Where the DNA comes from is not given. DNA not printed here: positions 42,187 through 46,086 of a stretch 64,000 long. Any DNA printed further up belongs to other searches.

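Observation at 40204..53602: Tandem pair of colinear giant paralogs (2421 and 1945 aa) of no recognisable family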

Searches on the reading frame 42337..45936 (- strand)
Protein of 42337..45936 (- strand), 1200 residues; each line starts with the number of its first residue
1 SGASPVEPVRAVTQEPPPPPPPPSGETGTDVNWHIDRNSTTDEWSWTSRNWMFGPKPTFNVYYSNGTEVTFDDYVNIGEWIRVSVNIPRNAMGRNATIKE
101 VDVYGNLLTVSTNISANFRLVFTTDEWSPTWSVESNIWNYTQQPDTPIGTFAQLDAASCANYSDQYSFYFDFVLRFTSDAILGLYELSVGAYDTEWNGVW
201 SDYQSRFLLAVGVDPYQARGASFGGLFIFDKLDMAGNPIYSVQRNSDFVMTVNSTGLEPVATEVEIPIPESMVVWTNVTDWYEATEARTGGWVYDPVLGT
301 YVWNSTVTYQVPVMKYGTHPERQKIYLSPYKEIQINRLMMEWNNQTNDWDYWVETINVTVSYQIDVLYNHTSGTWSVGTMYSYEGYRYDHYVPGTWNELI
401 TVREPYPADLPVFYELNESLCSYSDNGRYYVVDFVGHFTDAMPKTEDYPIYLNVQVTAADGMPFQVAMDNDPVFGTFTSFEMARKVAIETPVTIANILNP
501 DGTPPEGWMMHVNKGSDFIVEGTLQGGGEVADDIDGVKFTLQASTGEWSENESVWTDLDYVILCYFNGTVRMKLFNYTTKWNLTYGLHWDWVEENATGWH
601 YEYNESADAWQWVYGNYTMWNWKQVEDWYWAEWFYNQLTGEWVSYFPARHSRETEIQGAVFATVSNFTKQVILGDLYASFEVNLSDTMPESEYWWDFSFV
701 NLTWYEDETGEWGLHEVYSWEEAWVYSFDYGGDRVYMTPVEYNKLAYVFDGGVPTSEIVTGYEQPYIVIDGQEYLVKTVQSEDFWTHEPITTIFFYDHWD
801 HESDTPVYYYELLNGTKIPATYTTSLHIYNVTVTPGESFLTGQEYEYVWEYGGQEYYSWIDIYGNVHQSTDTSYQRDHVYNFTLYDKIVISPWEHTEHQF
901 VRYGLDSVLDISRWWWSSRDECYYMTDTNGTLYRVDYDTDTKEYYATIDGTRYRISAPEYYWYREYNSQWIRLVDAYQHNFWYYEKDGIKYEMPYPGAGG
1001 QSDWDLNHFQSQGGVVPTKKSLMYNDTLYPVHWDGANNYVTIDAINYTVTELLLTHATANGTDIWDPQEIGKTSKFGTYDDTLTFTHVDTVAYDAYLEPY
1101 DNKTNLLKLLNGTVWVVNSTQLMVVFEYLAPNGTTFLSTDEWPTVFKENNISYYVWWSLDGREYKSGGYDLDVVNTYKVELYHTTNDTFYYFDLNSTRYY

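Call 59: predict_structure(alignment_id=A5)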
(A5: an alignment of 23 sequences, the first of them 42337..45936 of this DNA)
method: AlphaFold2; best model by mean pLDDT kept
length: 1200 residues; sequences in the alignment: 23
mean_pLDDT: 73.4   pTM: 0.47
mean pLDDT of the five models: 73.4, 73.0, 71.6, 70.6, 69.1
residues with pLDDT >= 90: 134; 70-90: 643; 50-70: 304; < 50: 119
segments of 3 or more residues with pLDDT < 50: 1-55, 203-205, 290-292, 294-301, 470-473, 703-725, 752-754, 783-788
pLDDT, mean of each block of 10 residues (from residue 1): 23 27 26 25 27 55 82 83 83 69 85 82 78 85 63 90 82 91 85 74 65 75 79 87 91 85 91 69 58 47 56 58 75 89 77 89 93 91 87 81 86 92 85 94 81 86 71 60 86 82 63 78 77 80 65 76 85 84 66 66 71 71 62 75 67 74 88 84 79 77 50 32 47 56 76 62 85 80 50 76 72 85 87 82 85 82 89 81 86 68 87 74 82 78 81 86 85 79 85 84 80 79 79 80 82 72 62 60 58 56 60 63 76 80 65 74 74 71 56 66
secondary structure, 60 per line:
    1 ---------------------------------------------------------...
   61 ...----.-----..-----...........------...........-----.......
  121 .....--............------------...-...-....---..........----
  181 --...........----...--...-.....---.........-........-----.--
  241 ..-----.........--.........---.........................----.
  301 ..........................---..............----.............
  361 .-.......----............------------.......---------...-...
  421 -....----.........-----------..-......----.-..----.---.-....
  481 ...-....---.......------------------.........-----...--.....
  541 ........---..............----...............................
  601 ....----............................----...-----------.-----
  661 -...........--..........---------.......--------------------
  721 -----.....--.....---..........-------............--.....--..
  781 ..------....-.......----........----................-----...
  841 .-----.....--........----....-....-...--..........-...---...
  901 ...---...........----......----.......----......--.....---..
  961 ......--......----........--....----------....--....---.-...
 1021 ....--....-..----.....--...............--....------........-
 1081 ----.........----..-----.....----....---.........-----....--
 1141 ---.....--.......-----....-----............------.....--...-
elements in order (helices of 4 or more, strands of 3 or more residues): E58-63 E81-88 E98-108 E114-125 E128-139 E152-154 E160-163 E167-176 E183-193 E198-200 E207-211 H215-223 E225-232 E248-256 E259-267 E271-295 E300-326 E330-343 E348-361 E363-369 E374-385 E398-404 E414-416 E422-425 E430-438 E453-458 H477-483 E485-488 E492-498 E517-525 E536-548 E552-565 E570-604 E609-636 E641-643 E662-672 E675-684 E694-700 E726-730 E733-737 E741-750 E758-769 E772-776 E779-782 E789-792 E794-800 E805-812 E817-832 E838-841 E847-851 E854-861 E866-869 H871-874 E881-890 E898-903 E907-917 E922-927 E932-938 E943-948 E951-955 E959-966 E969-974 E979-986 E989-992 H1003-1006 E1018-1024 E1027-1030 E1038-1042 E1045-1059 E1062-1065 E1072-1079 E1085-1093 E1105-1109 E1114-1117 E1121-1129 E1135-1138 E1144-1148 E1151-1157 E1163-1166 E1172-1183 E1190-1194 E1197-1199

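Call 62: fold_search(model_id=the predicted structure, library=pdb)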
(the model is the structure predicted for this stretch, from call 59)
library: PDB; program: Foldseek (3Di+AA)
matches with E <= 10: 542; with E <= 0.001: 18
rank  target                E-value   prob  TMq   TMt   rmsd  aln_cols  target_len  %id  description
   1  8beg_B                7.1e-07  0.99  0.07  0.13  47.5       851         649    9  Structure of Ig-like domains from PrgB (released 2022-11-30)
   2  8beg_A                1.7e-06  0.99  0.08  0.13  46.5       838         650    8  Structure of Ig-like domains from PrgB (released 2022-11-30)
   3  7l0o_B                5.6e-06  1.00  0.09  0.18  32.0       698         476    9  Streptococcus gordonii C123 Domain(s)-Structural and Functional Analysis (released 2021-09-08)
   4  6tav_B                1.1e-05  0.41  0.06  0.06  40.1      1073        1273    8  Crystal structure of endopeptidase-induced alpha2-macroglobulin (released 2021-05-12)
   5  9hcj_10               1.9e-05  0.15  0.05  0.04  95.2      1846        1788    7  D. discoideum nuclear pore complex (released 2024-12-25)
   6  7l0o_A                2.6e-05  0.99  0.08  0.18  32.6       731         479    8  Streptococcus gordonii C123 Domain(s)-Structural and Functional Analysis (released 2021-09-08)
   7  3qe5_A                3.2e-05  0.99  0.08  0.17  32.4       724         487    7  Complete structure of Streptococcus mutans Antigen I/II carboxy-terminus (released 2011-04-20)
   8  6e3f                  1.7e-04  0.96  0.08  0.17  32.6       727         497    7  The structure of the C-terminal domains (C123) of Streptococcus intermedius antigen I/II (Pas) (released 2019-07-17)
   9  4kkq_A                2.4e-04  1.00  0.08  0.32  20.8       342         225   10  Crystal structure of Vibrio cholerae RbmA (crystal form 1) (released 2013-05-22)
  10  6rur_A                2.4e-04  0.38  0.06  0.10  34.5       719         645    7  Structure of the SCIN stabilized C3bBb convertase bound to properdin (released 2019-08-21)
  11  4tsh_B                2.5e-04  0.94  0.08  0.18  34.8       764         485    8  A Novel Protein Fold Forms an Intramolecular Lock to Stabilize the Tertiary Structure of Streptococcus mutans Adhesin  (released 2014-10-22)
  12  4ofq_B                3.0e-04  1.00  0.09  0.25  23.0       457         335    7  Structure of the C-terminal domain of the Streptococcus pyogenes antigen I/II-family protein AspA (released 2014-03-12)
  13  5dza                  3.0e-04  0.99  0.07  0.24  24.5       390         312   10  Streptococcus agalactiae AgI/II polypeptide BspA C terminal domain (WT) (released 2016-06-22)
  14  6rqj_B                3.2e-04  0.28  0.06  0.09  35.5       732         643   10  Structure of human complement C5 complexed with tick inhibitors OmCI, RaCI1 and CirpT1 (released 2020-01-08)
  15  4kkr_A                4.4e-04  0.99  0.08  0.31  21.3       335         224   10  Crystal structure of Vibrio cholerae RbmA (crystal form 3) (released 2013-05-22)
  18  4kkq_B                8.6e-04  0.98  0.08  0.30  20.3       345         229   11  Crystal structure of Vibrio cholerae RbmA (crystal form 1) (released 2013-05-22)
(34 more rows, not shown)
